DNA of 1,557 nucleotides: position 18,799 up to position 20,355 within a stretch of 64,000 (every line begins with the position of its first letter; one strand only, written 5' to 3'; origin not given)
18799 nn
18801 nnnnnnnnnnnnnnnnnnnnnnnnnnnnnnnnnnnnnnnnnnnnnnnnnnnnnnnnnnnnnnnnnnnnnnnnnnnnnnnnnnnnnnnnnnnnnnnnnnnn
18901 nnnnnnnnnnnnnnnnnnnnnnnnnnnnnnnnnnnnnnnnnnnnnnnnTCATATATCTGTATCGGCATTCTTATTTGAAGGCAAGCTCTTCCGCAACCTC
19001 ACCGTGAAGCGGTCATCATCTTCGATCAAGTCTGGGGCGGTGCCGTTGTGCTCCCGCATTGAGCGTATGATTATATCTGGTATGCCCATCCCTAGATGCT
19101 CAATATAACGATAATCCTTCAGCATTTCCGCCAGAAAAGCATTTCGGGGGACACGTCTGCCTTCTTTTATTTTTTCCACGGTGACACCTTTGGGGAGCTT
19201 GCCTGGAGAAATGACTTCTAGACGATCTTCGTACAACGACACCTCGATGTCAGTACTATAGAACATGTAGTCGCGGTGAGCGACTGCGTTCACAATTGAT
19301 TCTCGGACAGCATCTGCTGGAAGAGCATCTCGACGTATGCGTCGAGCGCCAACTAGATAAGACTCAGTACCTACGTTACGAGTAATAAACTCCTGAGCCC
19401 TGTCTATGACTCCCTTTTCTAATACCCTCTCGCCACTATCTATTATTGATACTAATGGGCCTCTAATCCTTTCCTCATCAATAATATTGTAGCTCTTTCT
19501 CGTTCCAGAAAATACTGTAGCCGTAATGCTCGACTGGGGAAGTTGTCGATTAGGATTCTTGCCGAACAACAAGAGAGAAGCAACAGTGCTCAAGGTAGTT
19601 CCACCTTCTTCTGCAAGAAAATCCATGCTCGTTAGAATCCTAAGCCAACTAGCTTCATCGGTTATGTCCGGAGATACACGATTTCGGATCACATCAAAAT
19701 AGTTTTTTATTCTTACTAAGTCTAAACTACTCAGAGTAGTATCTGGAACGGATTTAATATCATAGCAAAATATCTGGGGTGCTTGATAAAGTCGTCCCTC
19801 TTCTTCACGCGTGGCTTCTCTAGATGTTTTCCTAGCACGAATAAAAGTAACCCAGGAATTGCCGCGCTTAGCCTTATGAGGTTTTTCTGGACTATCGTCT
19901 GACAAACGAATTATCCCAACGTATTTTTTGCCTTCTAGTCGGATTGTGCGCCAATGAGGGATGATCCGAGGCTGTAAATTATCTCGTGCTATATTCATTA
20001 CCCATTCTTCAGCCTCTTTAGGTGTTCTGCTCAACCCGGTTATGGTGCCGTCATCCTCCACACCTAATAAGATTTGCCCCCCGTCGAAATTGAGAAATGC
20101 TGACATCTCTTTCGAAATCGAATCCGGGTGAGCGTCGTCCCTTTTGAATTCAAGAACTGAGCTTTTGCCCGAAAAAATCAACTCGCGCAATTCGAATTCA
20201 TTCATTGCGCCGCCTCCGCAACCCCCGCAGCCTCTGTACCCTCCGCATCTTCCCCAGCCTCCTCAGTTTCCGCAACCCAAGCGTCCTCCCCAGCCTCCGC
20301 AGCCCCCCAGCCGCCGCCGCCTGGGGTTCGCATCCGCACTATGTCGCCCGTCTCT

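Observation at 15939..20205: Four-gene low-GC cassette (AlbA_2/Schlafen-like, DUF3696-type ATPase, PIN-like protein, second ABC-type ATPase): candidate undescribed defence system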

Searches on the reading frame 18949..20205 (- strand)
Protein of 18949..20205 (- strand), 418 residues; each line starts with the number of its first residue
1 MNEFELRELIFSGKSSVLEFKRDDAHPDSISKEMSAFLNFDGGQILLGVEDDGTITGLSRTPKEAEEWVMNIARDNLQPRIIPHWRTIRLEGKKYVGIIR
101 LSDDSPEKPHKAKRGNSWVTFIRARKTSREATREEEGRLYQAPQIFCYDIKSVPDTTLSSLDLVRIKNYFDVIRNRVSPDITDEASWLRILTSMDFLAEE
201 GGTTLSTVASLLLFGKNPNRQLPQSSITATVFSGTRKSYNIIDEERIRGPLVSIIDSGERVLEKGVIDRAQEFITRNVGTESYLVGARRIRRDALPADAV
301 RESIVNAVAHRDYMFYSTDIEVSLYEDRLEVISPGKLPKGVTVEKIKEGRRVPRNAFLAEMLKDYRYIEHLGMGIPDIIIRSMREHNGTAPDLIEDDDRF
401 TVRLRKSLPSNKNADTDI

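Call 3: search_protein_families(library=pfam, proteins=[window:18949-20205:-], max_evalue=0.01)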
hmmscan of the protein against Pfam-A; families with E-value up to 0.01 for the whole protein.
window:18949-20205:- (418 aa): 2 families
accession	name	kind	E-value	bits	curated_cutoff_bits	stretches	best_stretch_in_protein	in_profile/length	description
PF13749.12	HATPase_c_4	-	1.6e-22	79.8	26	1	318-404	2-89/89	Putative ATP-dependent DNA helicase recG C-terminal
PF04326.19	SLFN_AlbA_2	-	5.9e-17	62.7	25.3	1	15-131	2-117/118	Schlafen, AlbA_2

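Call 4: search_protein_families(library=padloc, proteins=[window:18949-20205:-], max_evalue=0.01)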
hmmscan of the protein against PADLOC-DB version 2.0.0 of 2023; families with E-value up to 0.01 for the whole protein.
window:18949-20205:- (418 aa): 3 families
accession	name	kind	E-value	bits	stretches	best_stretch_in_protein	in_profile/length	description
PDLC02402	Aga_SIR2-PNTD1-PNTD2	-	2.6e-17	60.2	1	133-405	296-562/876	Class I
PDLC02394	pAgo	-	3e-14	49.8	1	26-364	53-389/1121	-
PDLC02418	Aga_SIR2-Kinase-PNTD1-PNTD2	-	8.9e-14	48.6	1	129-402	151-437/756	Class I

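Call 5: search_protein_families(library=ncbifam, proteins=[window:18949-20205:-], max_evalue=0.01)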
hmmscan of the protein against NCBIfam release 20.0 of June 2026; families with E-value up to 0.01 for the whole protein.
window:18949-20205:- (418 aa): 0 families

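Call 68: find_related_loci(query=A3, collection=metagenome_contigs, flank=6000)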
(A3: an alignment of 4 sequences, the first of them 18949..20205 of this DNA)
Query A3 (418 aa) in metagenome_contigs; peptide patterns used: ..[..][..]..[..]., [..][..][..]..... (x = any residue, [..] = any of these).
600 stretches matched a pattern (row limit reached: there are more); 11 encode a relative of the query (tblastn E <= 1e-3); 11 distinct loci.
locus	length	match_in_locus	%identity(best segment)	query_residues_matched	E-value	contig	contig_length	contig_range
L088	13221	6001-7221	60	1-407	2e-163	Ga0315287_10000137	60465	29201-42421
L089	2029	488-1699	52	5-406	1e-151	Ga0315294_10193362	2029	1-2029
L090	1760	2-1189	51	13-407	4e-147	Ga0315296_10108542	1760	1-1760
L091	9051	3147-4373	50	1-408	1e-130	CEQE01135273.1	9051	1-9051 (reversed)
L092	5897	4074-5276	49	5-407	7e-127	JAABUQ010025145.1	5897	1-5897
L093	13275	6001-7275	48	1-406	2e-126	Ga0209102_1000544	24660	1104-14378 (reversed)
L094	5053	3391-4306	47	1-306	3e-52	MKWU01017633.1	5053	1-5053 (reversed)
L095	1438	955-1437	51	1-161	7e-53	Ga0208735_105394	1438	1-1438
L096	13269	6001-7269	46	1-404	1e-123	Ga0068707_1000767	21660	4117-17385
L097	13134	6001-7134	28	1-404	2e-38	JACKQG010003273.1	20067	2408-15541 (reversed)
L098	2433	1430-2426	30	1-289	2e-36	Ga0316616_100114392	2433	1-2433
